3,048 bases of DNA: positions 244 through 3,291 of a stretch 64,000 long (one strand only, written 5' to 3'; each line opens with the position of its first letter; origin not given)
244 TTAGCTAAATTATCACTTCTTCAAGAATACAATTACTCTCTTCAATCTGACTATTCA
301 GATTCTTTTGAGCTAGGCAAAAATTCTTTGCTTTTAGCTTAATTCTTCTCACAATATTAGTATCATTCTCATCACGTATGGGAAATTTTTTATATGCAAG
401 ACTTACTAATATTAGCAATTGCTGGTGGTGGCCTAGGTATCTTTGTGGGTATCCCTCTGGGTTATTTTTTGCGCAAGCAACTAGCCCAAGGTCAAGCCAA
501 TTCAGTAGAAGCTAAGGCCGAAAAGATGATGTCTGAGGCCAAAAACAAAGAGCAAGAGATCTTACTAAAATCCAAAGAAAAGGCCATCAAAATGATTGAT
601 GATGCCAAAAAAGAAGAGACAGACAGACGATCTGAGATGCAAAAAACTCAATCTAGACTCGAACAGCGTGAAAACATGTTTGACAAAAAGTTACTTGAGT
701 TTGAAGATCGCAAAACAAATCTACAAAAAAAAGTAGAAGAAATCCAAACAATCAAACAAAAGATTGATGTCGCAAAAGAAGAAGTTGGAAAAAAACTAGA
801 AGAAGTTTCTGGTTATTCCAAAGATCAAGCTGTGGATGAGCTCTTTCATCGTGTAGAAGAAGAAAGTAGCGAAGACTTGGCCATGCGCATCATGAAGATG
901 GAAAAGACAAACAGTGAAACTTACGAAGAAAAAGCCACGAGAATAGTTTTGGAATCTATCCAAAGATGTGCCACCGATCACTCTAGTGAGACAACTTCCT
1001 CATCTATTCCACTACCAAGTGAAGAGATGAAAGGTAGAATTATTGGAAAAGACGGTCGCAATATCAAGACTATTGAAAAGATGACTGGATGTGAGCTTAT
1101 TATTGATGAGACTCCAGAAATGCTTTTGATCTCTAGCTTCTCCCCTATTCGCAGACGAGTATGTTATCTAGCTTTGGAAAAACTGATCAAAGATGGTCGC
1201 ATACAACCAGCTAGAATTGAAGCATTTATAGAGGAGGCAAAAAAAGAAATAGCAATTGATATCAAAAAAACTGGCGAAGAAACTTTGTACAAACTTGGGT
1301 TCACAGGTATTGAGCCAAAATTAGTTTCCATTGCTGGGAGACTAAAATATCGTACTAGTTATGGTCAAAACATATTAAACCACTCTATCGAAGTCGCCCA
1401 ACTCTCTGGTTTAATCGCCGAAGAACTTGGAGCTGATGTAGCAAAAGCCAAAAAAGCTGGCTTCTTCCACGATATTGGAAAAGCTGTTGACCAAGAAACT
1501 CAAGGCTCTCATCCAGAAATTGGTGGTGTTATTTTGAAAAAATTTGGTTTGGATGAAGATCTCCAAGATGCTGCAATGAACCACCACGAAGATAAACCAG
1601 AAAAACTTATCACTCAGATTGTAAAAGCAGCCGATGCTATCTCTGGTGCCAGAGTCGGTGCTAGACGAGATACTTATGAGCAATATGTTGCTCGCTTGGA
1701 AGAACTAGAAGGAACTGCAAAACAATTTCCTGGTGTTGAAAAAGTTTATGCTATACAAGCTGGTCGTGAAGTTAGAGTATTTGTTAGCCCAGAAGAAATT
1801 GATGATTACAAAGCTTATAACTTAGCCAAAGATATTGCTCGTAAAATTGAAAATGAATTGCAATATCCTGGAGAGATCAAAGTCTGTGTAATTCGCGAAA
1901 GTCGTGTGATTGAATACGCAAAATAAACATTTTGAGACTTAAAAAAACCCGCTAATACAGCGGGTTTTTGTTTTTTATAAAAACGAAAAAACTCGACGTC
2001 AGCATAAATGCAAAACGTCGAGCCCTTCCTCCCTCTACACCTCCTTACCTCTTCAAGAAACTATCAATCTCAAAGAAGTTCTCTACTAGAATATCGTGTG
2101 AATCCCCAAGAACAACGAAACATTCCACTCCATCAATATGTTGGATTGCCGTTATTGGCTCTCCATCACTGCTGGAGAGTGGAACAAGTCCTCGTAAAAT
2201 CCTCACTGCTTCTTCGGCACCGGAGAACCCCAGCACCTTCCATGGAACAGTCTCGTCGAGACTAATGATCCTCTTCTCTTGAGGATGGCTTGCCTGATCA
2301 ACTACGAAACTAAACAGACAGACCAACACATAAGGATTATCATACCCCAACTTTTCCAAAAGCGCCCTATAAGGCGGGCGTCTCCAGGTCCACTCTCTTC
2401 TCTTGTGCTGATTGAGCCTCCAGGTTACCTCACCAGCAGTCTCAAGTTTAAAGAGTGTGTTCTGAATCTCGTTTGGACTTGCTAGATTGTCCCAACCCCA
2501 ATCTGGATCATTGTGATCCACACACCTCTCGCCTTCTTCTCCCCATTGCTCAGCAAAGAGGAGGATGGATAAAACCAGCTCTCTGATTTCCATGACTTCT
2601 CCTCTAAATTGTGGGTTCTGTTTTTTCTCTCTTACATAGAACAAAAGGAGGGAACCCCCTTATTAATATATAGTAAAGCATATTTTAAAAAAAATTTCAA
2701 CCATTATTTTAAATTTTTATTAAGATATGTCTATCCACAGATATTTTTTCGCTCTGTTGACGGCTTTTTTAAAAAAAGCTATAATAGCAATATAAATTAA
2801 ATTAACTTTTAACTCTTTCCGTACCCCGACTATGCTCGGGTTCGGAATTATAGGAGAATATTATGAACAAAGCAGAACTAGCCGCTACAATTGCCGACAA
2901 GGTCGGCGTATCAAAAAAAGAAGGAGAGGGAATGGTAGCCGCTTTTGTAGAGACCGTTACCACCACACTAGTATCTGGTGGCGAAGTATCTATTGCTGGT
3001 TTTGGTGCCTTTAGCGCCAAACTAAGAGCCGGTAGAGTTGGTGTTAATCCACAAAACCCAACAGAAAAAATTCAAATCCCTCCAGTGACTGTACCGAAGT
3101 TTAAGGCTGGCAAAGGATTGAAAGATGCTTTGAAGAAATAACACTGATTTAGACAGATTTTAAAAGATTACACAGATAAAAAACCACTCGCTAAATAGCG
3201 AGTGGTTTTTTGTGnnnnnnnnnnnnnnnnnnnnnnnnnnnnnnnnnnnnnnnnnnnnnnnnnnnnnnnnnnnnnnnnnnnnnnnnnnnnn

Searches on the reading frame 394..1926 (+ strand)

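Call 70: search_protein_families(library=pfam, alignment_id=A3, max_evalue=0.00001)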
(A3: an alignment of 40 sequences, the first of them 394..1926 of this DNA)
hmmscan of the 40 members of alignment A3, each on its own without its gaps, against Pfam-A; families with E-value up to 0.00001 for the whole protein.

A. member 1, window:394-1926:+ (510 aa): 3 families
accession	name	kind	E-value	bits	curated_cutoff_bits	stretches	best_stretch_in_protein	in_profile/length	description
PF12072.13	RNase_Y_N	-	6.5e-34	117.6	32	1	13-196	7-201/201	RNase Y N-terminal region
PF01966.28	HD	-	4.8e-18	66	22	1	328-417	2-114/116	HD domain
PF00013.35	KH_1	-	1.6e-07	31.4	21.5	1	205-247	4-51/66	KH domain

B. families by the number of members that match (of 40 scanned): 60 families (the first 25 are shown)
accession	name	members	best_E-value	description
PF01370.27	Epimerase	8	2.1e-65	NAD dependent epimerase/dehydratase family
PF16363.11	GDP_Man_Dehyd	8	9e-60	GDP-mannose 4,6 dehydratase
PF04321.23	RmlD_sub_bind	7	1.5e-89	RmlD substrate binding domain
PF01073.25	3Beta_HSD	6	1e-28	3-beta hydroxysteroid dehydrogenase/isomerase family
PF02719.21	Polysacc_synt_2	6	5.2e-27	Polysaccharide biosynthesis protein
PF00535.33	Glycos_transf_2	5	8.4e-36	Glycosyl transferase family 2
PF07993.18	NAD_binding_4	5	3.3e-19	Male sterility protein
PF00534.26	Glycos_transf_1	2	1.9e-39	Glycosyl transferases group 1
PF13692.12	Glyco_trans_1_4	2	4.6e-33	Glycosyl transferases group 1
PF13439.12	Glyco_transf_4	2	4.2e-24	Glycosyltransferase Family 4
PF13489.12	Methyltransf_23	2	1.3e-21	Methyltransferase domain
PF13579.12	Glyco_trans_4_4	2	2.6e-12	Glycosyl transferase 4-like domain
PF13460.12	NAD_binding_10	2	2.1e-10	NAD(P)H-binding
PF13641.12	Glyco_tranf_2_3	2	3.4e-10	Glycosyltransferase like family 2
PF20706.3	GT4-conflict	2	5.6e-10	Family 4 Glycosyltransferase in conflict systems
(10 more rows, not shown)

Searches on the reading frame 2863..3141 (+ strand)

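Call 89: search_protein_families(library=pfam, proteins=[window:2863-3141:+], max_evalue=0.001)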
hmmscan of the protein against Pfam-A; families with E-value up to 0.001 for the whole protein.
window:2863-3141:+ (92 aa): 2 families
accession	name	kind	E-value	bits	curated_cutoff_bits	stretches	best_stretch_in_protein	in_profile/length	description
PF00216.26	Bac_DNA_binding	-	6.3e-26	90.9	22.4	1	1-90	1-89/90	Bacterial DNA-binding protein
PF18291.6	HU-HIG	-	1.4e-06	28.8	26.2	1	2-91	33-119/125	HU domain fused to wHTH, Ig, or Glycine-rich motif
